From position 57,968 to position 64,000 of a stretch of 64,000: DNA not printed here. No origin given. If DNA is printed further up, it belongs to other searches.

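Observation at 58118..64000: Giant multidomain surface protease: S8 subtilase + PA domain + Fn3-like region + long BspA-type LRR array on a lipoprotein anchor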

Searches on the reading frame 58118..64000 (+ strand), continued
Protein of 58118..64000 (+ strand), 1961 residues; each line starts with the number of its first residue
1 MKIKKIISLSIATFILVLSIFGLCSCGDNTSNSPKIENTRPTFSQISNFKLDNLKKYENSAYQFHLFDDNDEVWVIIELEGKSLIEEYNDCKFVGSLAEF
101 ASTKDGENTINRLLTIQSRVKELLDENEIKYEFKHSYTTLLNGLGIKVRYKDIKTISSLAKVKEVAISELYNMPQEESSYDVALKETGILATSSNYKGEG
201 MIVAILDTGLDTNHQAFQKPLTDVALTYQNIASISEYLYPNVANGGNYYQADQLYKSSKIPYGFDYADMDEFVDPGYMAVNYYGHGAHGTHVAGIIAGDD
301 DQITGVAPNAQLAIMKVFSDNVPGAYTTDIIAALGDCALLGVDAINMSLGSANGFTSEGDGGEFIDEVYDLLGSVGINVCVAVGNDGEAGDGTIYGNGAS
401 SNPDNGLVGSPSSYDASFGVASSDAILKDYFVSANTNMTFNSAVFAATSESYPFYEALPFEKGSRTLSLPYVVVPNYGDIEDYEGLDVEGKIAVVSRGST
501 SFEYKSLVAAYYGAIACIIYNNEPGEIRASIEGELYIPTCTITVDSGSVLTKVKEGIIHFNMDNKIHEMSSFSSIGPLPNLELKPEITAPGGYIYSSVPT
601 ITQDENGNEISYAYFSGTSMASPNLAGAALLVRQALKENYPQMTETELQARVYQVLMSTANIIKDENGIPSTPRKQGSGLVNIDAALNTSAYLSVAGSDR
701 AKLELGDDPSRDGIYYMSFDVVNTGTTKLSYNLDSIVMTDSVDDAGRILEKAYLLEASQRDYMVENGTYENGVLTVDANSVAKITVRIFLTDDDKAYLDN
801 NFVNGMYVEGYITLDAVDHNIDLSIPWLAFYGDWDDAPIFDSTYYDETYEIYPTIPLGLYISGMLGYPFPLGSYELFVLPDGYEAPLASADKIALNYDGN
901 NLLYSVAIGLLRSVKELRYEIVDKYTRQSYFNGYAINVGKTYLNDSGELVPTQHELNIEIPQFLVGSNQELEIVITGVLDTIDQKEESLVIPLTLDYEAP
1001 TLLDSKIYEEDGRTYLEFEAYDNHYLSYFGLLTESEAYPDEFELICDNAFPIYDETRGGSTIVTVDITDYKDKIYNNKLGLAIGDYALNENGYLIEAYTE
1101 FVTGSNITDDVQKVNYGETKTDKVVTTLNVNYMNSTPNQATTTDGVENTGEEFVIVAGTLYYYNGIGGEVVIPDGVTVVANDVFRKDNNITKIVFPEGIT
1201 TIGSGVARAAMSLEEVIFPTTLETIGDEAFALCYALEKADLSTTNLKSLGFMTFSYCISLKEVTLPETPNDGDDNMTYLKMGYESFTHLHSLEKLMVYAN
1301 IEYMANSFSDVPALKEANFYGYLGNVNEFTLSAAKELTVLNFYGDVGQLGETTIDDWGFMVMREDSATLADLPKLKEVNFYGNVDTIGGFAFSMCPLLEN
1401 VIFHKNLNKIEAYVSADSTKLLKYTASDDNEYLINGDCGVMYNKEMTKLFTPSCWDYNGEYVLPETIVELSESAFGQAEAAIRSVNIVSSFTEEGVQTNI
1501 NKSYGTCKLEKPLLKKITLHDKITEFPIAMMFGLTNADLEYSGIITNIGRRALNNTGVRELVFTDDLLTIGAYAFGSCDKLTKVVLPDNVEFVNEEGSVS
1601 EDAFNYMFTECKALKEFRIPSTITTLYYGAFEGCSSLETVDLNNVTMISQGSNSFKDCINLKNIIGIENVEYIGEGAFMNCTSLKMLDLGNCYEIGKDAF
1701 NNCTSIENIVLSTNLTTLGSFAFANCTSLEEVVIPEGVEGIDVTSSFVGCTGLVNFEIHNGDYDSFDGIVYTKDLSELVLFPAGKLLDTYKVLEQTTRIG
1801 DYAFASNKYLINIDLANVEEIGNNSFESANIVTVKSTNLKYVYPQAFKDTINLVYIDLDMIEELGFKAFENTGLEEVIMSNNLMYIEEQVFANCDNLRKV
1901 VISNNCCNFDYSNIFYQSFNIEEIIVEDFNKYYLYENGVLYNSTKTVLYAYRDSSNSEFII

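Call 23: search_protein_families(library=pfam, proteins=[L001:10548-12860:+, L001:13113-19226:+, L078:16794-19373:+, L045:3084-4082:+, L026:4227-5297:+, L026:5306-6466:+, L044:15097-16425:+], max_evalue=0.001)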
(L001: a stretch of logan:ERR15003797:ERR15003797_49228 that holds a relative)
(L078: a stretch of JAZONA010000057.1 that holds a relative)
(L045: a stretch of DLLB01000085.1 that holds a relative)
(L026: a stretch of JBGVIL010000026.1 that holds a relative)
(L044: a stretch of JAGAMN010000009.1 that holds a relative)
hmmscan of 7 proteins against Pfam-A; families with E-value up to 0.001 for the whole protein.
L001:10548-12860:+ (770 aa): 4 families
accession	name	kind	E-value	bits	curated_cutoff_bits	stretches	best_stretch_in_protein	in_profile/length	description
PF13306.12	LRR_5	-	1.9e-48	164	27.7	3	437-544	2-105/127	BspA type Leucine rich repeat region (6 copies)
PF09479.16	Flg_new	-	1.1e-21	77.1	27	2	244-303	2-64/65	Listeria-Bacteroides repeat domain (List_Bact_rpt)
PF13855.12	LRR_8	-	8.5e-08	32.3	27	0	480-525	12-58/61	Leucine rich repeat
PF04205.19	FMN_bind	-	3.5e-07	31.2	22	1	157-226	5-75/77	FMN-binding domain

L001:13113-19226:+ (2037 aa): 6 families
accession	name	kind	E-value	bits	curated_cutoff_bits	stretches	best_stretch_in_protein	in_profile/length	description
PF09479.16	Flg_new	-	3.1e-60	200.6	27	6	201-269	1-65/65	Listeria-Bacteroides repeat domain (List_Bact_rpt)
PF02368.24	Big_2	-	1.7e-28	98.8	22.8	2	1488-1553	1-66/79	Bacterial Ig-like domain (group 2)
PF01510.30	Amidase_2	-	3.4e-15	57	26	1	1733-1934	4-130/131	N-acetylmuramoyl-L-alanine amidase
PF22359.2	Big-like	-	8.6e-08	32.8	27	0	1610-1648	5-43/48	Bacterial Ig-like domain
PF21461.3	HL_N-beta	-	9.7e-06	25.7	27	0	66-98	16-47/57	Hyaluronate lyase, N-terminal beta-sheet domain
PF18998.6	Flg_new_2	-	0.00012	22.5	23.6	0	231-272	29-71/73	Divergent InlB B-repeat domain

L078:16794-19373:+ (859 aa): 1 family
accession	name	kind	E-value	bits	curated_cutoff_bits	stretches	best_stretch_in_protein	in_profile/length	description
PF00496.27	SBP_bac_5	-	5.4e-25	88.7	32.4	2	476-751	110-360/368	Bacterial extracellular solute-binding proteins, family 5 Middle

L045:3084-4082:+ (332 aa): 2 families
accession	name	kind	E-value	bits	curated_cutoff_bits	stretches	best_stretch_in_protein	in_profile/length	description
PF00528.27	BPD_transp_1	-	5.3e-35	121.3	26.4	1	122-329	1-183/184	Binding-protein-dependent transport system inner membrane component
PF19300.4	BPD_transp_1_N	-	9.3e-05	23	23.8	1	1-84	1-75/114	Binding-prot-dependent transport system membrane comp, N-term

L026:4227-5297:+ (356 aa): 2 families
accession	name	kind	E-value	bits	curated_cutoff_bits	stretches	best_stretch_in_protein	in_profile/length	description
PF00528.27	BPD_transp_1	-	4.5e-32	111.7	26.4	1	163-355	1-183/184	Binding-protein-dependent transport system inner membrane component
PF12911.12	OppC_N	-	2e-10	40.8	23.9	1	37-74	1-40/53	N-terminal TM domain of oligopeptide transport permease C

L026:5306-6466:+ (386 aa): 4 families
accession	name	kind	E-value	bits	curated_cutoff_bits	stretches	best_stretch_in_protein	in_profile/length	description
PF00005.33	ABC_tran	-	1.6e-25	90.7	25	1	71-244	2-137/137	ABC transporter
PF08352.17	oligo_HPY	-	8.4e-17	61.8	27.1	1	295-360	1-65/65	Oligopeptide/dipeptide transporter, C-terminal region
PF13304.12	AAA_21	-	3e-05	24.7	27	1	214-279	236-303/304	AAA domain, putative AbiEii toxin, Type IV TA system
PF02463.25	SMC_N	-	3.2e-05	23.9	40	1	186-290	115-213/220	RecF/RecN/SMC N terminal domain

L044:15097-16425:+ (442 aa): 2 families
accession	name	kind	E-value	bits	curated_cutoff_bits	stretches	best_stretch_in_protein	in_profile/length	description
PF09479.16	Flg_new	-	1.5e-05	25.4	27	0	187-219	19-51/65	Listeria-Bacteroides repeat domain (List_Bact_rpt)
PF05342.19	Peptidase_M26_N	-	3.1e-05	23.8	27.7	1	262-372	151-250/250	M26 IgA1-specific Metallo-endopeptidase N-terminal region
